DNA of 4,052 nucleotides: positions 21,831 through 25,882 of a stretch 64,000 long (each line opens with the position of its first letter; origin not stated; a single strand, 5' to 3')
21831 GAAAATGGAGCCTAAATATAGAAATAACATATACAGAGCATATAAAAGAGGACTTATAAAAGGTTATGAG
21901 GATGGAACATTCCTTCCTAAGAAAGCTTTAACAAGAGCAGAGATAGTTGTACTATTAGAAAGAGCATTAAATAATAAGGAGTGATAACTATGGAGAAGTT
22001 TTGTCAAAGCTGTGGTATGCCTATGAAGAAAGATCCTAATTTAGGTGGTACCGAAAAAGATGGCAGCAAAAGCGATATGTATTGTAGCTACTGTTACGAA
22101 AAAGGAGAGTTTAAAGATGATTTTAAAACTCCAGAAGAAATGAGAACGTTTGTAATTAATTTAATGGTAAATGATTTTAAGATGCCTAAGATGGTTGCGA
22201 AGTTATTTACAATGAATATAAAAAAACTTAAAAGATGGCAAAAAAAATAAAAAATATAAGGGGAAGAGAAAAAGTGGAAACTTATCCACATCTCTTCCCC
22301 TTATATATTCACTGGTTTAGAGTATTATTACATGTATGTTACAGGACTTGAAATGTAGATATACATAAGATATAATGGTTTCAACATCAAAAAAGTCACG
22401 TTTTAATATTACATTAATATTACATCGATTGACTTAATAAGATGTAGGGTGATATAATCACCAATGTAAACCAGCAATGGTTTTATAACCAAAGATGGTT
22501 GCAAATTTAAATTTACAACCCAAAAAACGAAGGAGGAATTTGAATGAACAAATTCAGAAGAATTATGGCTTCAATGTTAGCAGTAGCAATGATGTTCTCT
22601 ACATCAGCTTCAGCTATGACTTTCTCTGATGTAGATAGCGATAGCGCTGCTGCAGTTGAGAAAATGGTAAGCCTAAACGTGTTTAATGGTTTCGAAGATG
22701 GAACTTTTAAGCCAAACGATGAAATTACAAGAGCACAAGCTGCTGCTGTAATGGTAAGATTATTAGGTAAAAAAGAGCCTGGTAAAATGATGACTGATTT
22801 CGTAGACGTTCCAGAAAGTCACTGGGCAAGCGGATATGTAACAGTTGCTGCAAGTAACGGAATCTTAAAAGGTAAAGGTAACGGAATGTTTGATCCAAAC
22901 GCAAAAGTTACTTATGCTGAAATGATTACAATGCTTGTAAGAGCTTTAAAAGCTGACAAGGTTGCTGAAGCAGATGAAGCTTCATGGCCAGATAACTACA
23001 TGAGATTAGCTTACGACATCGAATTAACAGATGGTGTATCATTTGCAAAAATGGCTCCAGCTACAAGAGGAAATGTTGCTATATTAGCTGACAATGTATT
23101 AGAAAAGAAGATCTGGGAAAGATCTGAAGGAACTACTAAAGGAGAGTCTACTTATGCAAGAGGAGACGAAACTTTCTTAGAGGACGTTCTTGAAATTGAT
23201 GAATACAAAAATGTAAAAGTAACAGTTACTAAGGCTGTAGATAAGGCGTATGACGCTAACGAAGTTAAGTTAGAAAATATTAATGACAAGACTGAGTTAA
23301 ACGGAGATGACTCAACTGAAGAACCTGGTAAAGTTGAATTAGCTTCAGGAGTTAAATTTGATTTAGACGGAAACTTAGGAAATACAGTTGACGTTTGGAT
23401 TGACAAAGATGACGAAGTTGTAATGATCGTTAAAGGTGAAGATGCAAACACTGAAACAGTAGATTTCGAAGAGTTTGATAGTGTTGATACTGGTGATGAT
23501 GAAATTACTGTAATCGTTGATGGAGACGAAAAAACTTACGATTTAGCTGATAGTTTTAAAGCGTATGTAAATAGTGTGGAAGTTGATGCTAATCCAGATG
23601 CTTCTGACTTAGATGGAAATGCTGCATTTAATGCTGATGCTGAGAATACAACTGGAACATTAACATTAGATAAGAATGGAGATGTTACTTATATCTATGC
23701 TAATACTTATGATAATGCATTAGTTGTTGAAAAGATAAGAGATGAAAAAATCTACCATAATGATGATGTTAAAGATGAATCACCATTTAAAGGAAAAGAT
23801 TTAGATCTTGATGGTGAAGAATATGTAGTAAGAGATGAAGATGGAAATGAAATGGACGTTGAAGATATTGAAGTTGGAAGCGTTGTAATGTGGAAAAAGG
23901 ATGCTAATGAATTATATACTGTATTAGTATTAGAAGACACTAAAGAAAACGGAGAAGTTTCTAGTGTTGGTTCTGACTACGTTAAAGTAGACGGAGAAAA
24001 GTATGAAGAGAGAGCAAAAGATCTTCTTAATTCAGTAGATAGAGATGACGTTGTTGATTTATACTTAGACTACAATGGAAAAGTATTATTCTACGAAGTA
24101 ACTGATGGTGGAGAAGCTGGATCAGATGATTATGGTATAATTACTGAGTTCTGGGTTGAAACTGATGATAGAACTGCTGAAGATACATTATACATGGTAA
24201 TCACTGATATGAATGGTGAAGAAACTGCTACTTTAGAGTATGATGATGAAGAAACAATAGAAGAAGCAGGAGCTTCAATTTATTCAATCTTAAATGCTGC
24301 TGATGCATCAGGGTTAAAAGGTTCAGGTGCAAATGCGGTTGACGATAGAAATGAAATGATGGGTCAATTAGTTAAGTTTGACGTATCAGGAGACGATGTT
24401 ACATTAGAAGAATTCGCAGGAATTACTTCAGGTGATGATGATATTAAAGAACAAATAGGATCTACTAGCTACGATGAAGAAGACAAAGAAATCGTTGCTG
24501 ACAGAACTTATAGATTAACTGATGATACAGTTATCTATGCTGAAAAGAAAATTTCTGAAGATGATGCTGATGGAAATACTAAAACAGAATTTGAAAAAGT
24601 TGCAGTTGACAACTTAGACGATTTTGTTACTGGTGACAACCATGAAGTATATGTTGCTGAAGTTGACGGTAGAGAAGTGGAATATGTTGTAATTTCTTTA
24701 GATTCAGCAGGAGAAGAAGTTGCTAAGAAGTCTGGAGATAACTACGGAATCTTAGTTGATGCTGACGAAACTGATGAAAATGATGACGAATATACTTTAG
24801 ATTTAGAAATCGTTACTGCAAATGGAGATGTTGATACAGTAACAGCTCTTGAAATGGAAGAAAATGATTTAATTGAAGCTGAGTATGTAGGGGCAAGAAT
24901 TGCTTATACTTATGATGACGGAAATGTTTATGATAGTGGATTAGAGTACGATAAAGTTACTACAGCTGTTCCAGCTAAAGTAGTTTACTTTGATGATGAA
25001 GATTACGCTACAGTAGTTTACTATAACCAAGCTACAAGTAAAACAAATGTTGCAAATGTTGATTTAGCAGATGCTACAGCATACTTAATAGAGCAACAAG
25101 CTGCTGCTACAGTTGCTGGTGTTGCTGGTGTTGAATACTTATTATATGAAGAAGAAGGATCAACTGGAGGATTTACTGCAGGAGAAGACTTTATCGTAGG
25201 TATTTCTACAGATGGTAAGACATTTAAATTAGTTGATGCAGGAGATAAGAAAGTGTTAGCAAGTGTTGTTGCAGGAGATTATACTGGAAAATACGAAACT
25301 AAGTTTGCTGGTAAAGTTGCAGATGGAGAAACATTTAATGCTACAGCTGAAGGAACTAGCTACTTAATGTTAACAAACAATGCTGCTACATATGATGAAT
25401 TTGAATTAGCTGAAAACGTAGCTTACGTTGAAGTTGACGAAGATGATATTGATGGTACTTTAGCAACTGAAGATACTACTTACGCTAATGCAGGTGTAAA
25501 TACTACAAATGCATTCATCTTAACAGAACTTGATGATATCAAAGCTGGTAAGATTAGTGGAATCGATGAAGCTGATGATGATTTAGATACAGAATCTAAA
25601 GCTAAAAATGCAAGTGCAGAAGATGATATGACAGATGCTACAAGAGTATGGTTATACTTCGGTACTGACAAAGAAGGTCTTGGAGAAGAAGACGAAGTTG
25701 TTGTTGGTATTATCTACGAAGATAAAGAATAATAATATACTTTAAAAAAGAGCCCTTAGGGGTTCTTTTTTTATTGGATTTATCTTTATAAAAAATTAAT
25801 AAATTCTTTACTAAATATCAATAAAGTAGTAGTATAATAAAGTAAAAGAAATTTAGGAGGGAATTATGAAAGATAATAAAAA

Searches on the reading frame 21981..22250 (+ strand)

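Call 9: search_protein_families(library=pfam, proteins=[window:21981-22250:+])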
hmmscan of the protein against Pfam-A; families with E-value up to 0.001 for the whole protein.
window:21981-22250:+ (89 aa): 1 family
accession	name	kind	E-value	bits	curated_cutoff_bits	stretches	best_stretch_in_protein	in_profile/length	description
PF12674.12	Zn_ribbon_2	-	1.2e-23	84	22.5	1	7-87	1-81/81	Putative zinc ribbon domain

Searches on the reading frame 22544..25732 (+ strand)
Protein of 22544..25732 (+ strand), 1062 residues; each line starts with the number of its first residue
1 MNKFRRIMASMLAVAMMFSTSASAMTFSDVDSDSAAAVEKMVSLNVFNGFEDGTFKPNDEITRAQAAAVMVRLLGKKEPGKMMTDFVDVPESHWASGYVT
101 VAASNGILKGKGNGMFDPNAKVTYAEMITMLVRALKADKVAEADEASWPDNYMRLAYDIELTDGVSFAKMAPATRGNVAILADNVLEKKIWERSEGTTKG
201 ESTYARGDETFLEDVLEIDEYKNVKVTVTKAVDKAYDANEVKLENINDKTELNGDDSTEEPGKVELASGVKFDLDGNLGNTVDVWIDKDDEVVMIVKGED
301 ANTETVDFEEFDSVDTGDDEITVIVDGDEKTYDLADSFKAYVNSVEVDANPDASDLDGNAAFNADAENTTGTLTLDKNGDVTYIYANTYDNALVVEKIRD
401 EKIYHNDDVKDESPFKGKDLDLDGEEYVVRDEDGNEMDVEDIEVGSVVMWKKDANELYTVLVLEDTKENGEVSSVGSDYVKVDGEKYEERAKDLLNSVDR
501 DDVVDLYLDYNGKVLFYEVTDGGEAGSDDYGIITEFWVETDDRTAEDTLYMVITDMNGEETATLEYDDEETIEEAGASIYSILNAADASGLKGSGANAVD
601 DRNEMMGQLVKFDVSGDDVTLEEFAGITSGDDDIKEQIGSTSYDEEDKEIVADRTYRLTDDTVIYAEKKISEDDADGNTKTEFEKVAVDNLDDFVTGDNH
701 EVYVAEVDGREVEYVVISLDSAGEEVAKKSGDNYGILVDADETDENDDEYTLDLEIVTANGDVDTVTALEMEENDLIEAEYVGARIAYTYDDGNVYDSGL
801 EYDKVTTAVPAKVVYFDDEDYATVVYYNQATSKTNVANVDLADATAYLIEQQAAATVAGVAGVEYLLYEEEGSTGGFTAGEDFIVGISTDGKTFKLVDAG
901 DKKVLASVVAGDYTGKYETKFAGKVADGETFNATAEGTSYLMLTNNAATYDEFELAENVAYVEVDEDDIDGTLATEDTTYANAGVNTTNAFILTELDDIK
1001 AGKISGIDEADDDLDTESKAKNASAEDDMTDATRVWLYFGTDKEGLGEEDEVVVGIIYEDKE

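Call 9: search_protein_families(library=pfam, proteins=[window:22544-25732:+])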
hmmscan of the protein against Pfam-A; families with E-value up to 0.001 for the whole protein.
window:22544-25732:+ (1062 aa): 1 family
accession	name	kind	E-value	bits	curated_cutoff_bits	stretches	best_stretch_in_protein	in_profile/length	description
PF00395.25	SLH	-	1.8e-28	98.7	20.8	2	26-67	1-44/44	S-layer homology domain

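Call 10: find_encoding_contigs(protein=window:22544-25732:+, flank=3000, max_places=6)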
Protein window:22544-25732:+ (1062 aa): 3 contigs read that carry it; 1 place shown.
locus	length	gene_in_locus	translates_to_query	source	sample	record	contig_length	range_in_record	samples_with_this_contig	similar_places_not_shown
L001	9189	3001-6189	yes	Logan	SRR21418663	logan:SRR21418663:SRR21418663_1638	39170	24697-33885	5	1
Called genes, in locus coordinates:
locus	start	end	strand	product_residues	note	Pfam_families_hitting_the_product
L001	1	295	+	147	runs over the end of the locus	-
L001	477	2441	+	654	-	PF13205:Big_5 (faint), PF00395:SLH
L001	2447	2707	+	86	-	PF12674:Zn_ribbon_2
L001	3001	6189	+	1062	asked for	PF00395:SLH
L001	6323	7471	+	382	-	-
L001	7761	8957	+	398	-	PF01548:DEDD_Tnp_IS110, PF02371:Transposase_20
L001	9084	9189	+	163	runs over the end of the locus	-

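Call 11: search_protein_families(library=ncbifam, proteins=[window:22544-25732:+])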
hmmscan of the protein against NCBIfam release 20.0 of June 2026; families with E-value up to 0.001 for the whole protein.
window:22544-25732:+ (1062 aa): 0 families

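Call 12: find_homologous_proteins(query=window:22544-25732:+, max_evalue=1e-10)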
Query window:22544-25732:+ (1062 aa): 404 proteins with E <= 1e-10 among 8000 candidates; the best 120 are listed.
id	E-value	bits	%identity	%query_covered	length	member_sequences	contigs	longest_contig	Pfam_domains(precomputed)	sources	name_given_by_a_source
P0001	0.0e+0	2265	100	100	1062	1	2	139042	PF00395.26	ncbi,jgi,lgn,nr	ncbi:MAG: S-layer homology domain-containing protein [Clostridia bacterium]|jgi:hypothetical protein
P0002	9.3e-73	264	35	58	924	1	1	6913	PF00395.26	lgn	-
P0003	1.3e-67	247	33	63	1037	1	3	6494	PF00395.26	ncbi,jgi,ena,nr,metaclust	ncbi:MAG: hypothetical protein A2Y22_08190 [Clostridiales bacterium GWD2_32_59]|nr:MAG: hypothetical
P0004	2.8e-67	246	33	58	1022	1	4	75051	PF00395.26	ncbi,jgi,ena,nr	ncbi:MAG TPA: hypothetical protein DEP72_02735 [Clostridiales bacterium]|nr:MAG: hypothetical protei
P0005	2.2e-38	150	32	45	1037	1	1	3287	PF16403.12,PF00395.26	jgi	jgi:hypothetical protein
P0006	1.2e-37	148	32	45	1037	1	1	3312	PF16403.12,PF00395.26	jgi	jgi:hypothetical protein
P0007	5.8e-37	146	28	58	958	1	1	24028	PF00395.26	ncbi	-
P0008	2.5e-36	144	29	45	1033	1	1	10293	PF00395.26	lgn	-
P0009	1.0e-35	142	30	54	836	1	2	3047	PF00395.26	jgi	-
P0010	3.2e-35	140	29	51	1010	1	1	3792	PF00395.26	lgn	-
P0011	1.0e-34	138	39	27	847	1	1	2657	PF00395.26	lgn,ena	-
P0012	3.6e-34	136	29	65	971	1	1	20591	PF00395.26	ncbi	-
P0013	5.0e-34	136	30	45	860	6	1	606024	PF00395.26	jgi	jgi:hypothetical protein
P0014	1.1e-32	132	27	53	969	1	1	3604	PF00395.26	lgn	-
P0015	1.1e-32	131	40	19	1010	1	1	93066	PF00395.26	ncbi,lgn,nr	ncbi:MAG: S-layer homology domain-containing protein [Clostridia bacterium]|nr:MAG: S-layer homology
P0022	4.1e-31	126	33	47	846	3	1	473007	PF00395.26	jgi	-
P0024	3.9e-30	123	31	50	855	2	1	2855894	PF00395.26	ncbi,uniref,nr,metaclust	ncbi:S-layer homology domain-containing protein [Tepidibacillus decaturensis]|uniref:SLH domain-cont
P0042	1.9e-24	104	27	45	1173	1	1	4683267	PF17963.8,PF00395.26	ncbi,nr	ncbi:S-layer homology domain-containing protein [Clostridiaceae bacterium M8S5]|nr:S-layer homology 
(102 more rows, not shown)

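Call 13: find_encoding_contigs(protein=P0004, flank=2500, max_places=2)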
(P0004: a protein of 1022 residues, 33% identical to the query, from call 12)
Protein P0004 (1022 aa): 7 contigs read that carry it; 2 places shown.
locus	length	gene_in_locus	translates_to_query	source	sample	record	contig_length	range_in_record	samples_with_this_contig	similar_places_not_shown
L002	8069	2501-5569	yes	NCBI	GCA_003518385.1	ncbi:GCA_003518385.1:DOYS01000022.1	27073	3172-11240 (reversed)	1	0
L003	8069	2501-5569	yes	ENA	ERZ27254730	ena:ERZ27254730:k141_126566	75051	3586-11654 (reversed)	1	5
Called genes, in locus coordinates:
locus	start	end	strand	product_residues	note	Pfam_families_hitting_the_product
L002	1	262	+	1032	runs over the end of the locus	PF00395:SLH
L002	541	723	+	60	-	PF15919:HicB_lk_antitox (weak), PF21748:UPF0150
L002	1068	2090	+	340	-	PF07833:Cu_amine_oxidN1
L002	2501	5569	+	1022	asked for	PF00395:SLH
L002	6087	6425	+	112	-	PF12961:DUF3850 (weak), PF04266:ASCH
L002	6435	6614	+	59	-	-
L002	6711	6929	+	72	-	-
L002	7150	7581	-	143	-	PF03575:Peptidase_S51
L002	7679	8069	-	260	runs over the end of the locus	PF03372:Exo_endo_phos (weak)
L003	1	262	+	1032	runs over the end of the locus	PF00395:SLH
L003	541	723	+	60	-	PF15919:HicB_lk_antitox (weak), PF21748:UPF0150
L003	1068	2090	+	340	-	PF07833:Cu_amine_oxidN1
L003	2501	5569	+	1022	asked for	PF00395:SLH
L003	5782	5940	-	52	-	-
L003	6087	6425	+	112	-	PF12961:DUF3850 (weak), PF04266:ASCH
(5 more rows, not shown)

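Call 14: find_encoding_contigs(protein=P0003, flank=2500, max_places=2)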
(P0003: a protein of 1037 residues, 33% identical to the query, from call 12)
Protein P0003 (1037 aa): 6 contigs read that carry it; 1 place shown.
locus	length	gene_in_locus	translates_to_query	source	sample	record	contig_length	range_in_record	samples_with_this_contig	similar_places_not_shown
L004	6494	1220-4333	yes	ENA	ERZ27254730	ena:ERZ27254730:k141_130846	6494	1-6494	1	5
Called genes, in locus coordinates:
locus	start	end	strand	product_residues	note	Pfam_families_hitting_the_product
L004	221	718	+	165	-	-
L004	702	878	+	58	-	-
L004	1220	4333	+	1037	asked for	PF00395:SLH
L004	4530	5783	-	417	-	PF01548:DEDD_Tnp_IS110, PF02371:Transposase_20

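Call 15: find_encoding_contigs(protein=P0002, flank=2500, max_places=2)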
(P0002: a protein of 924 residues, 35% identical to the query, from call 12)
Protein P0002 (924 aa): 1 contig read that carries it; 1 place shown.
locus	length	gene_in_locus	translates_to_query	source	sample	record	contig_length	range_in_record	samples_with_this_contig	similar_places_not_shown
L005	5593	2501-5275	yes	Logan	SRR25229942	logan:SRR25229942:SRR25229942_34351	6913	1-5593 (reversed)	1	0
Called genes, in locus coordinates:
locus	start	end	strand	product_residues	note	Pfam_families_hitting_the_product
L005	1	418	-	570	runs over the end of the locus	-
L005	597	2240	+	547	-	-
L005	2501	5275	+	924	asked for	PF00395:SLH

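Call 42: find_related_loci(query=A1, collection=genome_contigs, flank=1500)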
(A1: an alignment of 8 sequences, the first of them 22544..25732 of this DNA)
Query A1 (1062 aa) in genome_contigs; peptide patterns used: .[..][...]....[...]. (x = any residue, [..] = any of these).
598 stretches matched a pattern (row limit reached: there are more); 561 encode a relative of the query (tblastn E <= 1e-3); the best 80 are kept; 80 distinct loci.
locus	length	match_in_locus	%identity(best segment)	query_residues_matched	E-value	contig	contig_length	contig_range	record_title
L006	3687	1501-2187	40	1-224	2e-41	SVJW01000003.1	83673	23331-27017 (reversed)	MAG: Oscillospiraceae bacterium isolate SIG445 NODE_7022_length_83673_cov_4.885907, whole genome shotgun sequence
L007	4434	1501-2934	31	2-478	1e-43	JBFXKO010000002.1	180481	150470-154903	MAG: Sedimentibacter sp. isolate CA_2019_TPIn_77 NODE_289_length_180481_cov_8.264186_TPIn, whole genome shotgun sequence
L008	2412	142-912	37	1-249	3e-40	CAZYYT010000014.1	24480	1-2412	MAG TPA_asm: uncultured Oscillospiraceae bacterium isolate SRP192927_co4_613 genome assembly, contig: NODE_3725_length_2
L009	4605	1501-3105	26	1-567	6e-38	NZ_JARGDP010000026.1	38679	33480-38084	Petrocella sp. FN5 26, whole genome shotgun sequence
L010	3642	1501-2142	40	4-208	1e-35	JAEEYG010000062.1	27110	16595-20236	MAG: Clostridia bacterium isolate Tb.RUG.55 k141_4324764_flag=0_multi=29.5776_len=27110, whole genome shotgun sequence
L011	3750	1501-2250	34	1-242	1e-34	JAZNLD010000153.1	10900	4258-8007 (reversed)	MAG: Clostridia bacterium isolate T1900044671_TS20190137.MAGScoT_cleanbin_000057 SGB_1592_k141_3286714, whole genome sho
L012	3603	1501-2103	39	3-200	2e-34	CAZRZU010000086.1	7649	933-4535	MAG TPA_asm: uncultured Oscillospiraceae bacterium isolate SRP315200_co1_541 genome assembly, contig: NODE_22740_length_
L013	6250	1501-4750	39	5-188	5e-34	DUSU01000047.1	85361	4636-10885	MAG TPA_asm: Candidatus Fermentithermobacillaceae bacterium isolate AS04akNAM_77 29963_AS04, whole genome shotgun sequen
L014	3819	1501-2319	37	1-260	1e-33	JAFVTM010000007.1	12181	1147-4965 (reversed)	MAG: Clostridia bacterium isolate RGIG5380 Sheep_Colon-3__c79257, whole genome shotgun sequence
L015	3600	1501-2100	42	22-215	2e-32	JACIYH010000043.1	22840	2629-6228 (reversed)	MAG: Bacillota bacterium isolate MAG-73 Firmicutes_C3_bin32_Scaffold_43, whole genome shotgun sequence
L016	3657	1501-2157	33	1-224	3e-31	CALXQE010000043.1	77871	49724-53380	MAG: uncultured Clostridia bacterium isolate E14__bin16 genome assembly, contig: E14__k127_3250685, whole genome shotgun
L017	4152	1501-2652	31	1-346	2e-29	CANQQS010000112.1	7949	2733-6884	MAG: uncultured Clostridia bacterium isolate Lapin-008__bin90 genome assembly, contig: Lapin-008__NODE_8763_length_7949_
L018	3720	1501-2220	33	4-237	6e-29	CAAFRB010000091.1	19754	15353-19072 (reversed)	MAG TPA_asm: Clostridia bacterium, isolate HGM13621, WGS project CAAFRB010000000 data, contig: SRS259555_50_k89_100854,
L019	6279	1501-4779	34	1-218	2e-28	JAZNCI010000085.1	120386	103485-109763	MAG: Clostridia bacterium isolate T1900044736_TS20190202.MAGScoT_cleanbin_000002 SGB_2021_k141_107899, whole genome shot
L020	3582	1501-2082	33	1-191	4e-27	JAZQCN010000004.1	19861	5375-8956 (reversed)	MAG: Clostridia bacterium isolate T1900044638_TS20190104.MAGScoT_cleanbin_000005 SGB_1205_k141_2329252, whole genome sho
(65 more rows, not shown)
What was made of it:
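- Tried and rejected: Genome scan for orthologous S-layer promoters (call 42).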

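Call 74: find_encoding_contigs(protein=P0007, flank=700, max_places=1)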
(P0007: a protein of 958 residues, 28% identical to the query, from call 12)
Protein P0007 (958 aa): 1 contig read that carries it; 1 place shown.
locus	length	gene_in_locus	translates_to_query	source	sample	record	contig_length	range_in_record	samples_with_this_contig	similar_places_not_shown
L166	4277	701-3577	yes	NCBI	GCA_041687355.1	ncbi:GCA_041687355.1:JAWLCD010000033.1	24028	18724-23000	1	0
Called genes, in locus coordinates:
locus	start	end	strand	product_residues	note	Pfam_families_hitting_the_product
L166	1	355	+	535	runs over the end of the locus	PF06418:CTP_synth_N, PF00117:GATase, PF07722:Peptidase_C26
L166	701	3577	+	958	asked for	PF00395:SLH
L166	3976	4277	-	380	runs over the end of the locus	-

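Call 75: find_encoding_contigs(protein=P0012, flank=700, max_places=1)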
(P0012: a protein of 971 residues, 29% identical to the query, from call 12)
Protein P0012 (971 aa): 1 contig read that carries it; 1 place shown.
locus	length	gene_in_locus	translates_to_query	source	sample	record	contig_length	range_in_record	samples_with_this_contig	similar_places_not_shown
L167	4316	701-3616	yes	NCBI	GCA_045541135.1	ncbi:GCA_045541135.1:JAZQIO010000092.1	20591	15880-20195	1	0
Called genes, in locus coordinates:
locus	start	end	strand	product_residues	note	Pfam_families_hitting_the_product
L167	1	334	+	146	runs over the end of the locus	PF03862:SpoVAC_SpoVAEB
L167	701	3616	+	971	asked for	PF00395:SLH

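Call 76: find_encoding_contigs(protein=P0013, flank=700, max_places=1)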
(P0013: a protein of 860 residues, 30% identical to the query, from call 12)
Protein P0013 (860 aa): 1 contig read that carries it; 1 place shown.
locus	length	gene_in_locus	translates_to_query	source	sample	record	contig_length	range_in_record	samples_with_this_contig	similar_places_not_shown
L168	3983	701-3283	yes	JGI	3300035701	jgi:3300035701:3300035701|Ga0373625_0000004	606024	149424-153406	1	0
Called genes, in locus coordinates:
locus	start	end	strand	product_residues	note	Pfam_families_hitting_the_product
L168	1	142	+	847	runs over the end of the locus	PF00395:SLH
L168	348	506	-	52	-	-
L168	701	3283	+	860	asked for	PF00395:SLH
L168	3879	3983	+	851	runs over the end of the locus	PF00395:SLH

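Call 77: find_encoding_contigs(protein=P0024, flank=700, max_places=1)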
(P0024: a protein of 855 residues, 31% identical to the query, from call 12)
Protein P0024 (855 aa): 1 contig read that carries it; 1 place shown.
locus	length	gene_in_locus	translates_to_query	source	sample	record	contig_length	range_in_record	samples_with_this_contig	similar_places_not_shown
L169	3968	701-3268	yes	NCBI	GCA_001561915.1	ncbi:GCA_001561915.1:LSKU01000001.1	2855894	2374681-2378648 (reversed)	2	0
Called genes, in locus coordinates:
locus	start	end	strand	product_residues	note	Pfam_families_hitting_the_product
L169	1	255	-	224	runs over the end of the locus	PF01205:Impact_N, PF09186:DUF1949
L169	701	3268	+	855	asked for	PF00395:SLH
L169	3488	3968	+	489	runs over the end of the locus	PF07833:Cu_amine_oxidN1, PF00089:Trypsin, PF13365:Trypsin_2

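Call 78: find_encoding_contigs(protein=P0042, flank=700, max_places=1)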
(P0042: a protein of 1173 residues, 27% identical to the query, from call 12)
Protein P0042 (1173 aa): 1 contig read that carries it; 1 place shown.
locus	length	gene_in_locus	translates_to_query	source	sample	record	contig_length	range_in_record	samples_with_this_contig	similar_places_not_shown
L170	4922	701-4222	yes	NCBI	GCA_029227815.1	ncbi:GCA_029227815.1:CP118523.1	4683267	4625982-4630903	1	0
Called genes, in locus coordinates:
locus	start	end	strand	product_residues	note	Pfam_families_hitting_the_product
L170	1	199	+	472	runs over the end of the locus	PF22694:CtpB_N-like (weak), PF00595:PDZ (weak), PF13180:PDZ_2, PF17820:PDZ_6 (weak), PF03572:Peptidase_S41, PF01471:PG_binding_1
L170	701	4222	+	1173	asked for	PF00395:SLH, PF17963:Big_9 (weak)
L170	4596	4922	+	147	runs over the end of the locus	PF01797:Y1_Tnp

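Call 79: find_encoding_contigs(protein=P0022, flank=700, max_places=1)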
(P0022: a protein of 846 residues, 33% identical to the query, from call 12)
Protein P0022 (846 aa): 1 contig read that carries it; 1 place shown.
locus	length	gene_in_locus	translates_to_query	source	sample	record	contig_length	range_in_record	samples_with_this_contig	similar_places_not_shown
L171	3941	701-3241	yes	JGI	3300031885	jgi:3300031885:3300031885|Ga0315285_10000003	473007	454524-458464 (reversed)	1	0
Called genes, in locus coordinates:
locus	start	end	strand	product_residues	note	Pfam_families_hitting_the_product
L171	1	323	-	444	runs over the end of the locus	PF01555:N6_N4_Mtase (weak), PF01170:UPF0020 (faint)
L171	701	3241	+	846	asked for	PF00395:SLH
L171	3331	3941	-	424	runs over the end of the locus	PF13490:zf-HC2, PF14257:DUF4349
